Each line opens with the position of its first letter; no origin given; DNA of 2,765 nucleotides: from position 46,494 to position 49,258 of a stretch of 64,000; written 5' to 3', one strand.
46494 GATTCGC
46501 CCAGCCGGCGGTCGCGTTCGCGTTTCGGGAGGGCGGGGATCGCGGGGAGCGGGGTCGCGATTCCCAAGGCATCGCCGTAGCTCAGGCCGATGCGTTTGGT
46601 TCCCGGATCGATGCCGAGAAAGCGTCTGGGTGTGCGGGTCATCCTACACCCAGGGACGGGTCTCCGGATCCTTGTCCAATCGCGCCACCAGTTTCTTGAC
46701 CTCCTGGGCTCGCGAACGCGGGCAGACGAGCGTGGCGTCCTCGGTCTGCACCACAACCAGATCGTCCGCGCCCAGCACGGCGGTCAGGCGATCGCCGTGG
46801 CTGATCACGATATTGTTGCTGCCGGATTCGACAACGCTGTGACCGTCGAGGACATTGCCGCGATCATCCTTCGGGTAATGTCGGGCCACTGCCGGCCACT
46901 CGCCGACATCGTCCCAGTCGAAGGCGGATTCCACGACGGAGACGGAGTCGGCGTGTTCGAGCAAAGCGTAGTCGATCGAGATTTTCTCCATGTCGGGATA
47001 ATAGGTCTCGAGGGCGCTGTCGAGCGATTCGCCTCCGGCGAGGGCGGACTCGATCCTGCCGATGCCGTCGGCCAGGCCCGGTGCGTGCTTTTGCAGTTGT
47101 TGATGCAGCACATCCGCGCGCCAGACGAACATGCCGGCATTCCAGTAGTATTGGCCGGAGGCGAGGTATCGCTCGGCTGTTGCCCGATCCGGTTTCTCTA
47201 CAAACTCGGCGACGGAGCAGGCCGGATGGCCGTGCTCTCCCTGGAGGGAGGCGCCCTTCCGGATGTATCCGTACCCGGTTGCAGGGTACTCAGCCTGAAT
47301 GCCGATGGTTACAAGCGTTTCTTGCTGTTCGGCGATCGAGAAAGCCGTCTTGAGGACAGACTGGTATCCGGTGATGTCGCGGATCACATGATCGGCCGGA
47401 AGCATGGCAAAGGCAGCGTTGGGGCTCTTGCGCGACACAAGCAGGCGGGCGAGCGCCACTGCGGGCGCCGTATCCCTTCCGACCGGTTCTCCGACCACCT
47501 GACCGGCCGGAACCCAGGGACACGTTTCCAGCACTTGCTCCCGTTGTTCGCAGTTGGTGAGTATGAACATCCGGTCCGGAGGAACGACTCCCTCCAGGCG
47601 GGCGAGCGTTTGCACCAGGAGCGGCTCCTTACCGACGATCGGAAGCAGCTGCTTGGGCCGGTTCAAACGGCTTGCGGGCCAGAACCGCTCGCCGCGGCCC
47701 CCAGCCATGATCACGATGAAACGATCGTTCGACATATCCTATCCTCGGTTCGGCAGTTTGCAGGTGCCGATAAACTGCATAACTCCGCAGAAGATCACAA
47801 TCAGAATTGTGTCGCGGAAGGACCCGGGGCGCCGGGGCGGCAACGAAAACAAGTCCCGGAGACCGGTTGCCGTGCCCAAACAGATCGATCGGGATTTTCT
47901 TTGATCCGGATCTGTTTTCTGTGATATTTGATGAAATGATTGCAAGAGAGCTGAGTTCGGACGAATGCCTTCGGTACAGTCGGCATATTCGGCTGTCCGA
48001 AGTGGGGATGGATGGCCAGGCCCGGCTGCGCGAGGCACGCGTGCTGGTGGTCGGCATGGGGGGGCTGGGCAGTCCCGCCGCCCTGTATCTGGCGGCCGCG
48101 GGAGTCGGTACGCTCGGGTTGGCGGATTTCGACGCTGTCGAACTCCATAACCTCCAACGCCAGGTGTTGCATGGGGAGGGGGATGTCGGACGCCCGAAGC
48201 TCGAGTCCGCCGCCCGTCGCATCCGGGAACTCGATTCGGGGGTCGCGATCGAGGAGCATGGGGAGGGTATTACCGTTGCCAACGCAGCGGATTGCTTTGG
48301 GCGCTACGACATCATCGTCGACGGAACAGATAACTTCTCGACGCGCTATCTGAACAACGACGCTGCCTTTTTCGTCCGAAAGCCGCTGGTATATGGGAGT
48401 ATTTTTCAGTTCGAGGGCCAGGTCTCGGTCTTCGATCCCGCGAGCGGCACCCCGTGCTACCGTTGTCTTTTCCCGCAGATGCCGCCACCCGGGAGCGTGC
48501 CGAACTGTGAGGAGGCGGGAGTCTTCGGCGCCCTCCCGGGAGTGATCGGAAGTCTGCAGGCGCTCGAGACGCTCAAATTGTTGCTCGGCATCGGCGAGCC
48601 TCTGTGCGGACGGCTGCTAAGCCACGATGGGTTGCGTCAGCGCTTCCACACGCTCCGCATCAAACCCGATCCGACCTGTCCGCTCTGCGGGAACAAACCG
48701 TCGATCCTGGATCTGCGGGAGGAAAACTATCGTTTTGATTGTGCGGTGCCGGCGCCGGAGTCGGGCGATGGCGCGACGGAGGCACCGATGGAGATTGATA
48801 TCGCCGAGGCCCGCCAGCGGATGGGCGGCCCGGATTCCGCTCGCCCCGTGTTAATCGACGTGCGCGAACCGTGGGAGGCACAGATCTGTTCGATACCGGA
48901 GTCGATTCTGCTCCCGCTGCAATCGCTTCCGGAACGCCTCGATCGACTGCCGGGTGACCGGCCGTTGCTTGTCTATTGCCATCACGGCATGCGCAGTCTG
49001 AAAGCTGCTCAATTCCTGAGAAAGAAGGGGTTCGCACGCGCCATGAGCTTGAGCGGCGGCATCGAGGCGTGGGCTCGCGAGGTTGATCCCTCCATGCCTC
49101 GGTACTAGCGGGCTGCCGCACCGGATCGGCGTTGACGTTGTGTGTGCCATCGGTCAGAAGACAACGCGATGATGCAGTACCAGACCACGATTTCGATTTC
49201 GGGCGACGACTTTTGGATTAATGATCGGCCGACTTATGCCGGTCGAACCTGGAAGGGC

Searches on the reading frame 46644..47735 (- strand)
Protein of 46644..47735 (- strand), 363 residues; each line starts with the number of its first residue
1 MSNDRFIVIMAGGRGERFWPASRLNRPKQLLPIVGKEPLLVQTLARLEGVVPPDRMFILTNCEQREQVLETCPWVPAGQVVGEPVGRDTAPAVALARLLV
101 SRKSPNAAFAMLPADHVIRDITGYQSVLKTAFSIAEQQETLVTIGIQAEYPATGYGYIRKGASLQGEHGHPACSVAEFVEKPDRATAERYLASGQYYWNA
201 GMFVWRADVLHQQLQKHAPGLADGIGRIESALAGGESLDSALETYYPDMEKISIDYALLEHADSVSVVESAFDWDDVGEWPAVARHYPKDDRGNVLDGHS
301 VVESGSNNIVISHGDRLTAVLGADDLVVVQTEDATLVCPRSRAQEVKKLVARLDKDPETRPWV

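Call 6: search_protein_families(library=pfam, proteins=[window:46644-47735:-], max_evalue=0.001)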
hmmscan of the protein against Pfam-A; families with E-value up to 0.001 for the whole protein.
window:46644-47735:- (363 aa): 3 families
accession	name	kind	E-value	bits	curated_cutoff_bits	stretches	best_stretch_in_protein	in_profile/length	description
PF00483.29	NTP_transferase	-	9.6e-39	133.9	21.2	1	8-284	3-236/245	Nucleotidyl transferase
PF22640.1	ManC_GMP_beta-helix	-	2.6e-15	56.5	27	1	305-353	7-55/55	MannoseP isomerase/GMP-like beta-helix domain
PF12804.13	NTP_transf_3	-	3e-10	40.9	27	1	8-131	2-111/160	MobA-like NTP transferase domain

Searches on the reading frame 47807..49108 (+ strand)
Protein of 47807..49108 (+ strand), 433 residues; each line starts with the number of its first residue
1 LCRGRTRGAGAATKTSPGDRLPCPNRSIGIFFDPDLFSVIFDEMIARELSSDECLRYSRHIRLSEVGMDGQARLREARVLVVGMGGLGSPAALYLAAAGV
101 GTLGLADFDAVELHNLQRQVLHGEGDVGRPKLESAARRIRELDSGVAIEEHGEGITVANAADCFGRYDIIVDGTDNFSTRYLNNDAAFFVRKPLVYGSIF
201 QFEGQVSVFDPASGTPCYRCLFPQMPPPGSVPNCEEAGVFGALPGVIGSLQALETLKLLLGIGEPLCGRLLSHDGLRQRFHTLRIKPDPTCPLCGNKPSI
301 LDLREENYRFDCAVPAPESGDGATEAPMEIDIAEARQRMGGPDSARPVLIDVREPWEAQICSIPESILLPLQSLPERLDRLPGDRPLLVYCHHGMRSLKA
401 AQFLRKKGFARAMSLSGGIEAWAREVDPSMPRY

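Call 6: search_protein_families(library=pfam, proteins=[window:47807-49108:+], max_evalue=0.001)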
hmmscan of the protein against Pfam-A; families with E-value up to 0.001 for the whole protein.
window:47807-49108:+ (433 aa): 2 families
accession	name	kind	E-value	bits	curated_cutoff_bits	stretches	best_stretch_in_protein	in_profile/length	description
PF00899.27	ThiF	-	2.1e-81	273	28.1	1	57-292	1-237/238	ThiF family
PF00581.25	Rhodanese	-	3.2e-17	63.3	22.2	1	333-424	3-101/102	Rhodanese-like domain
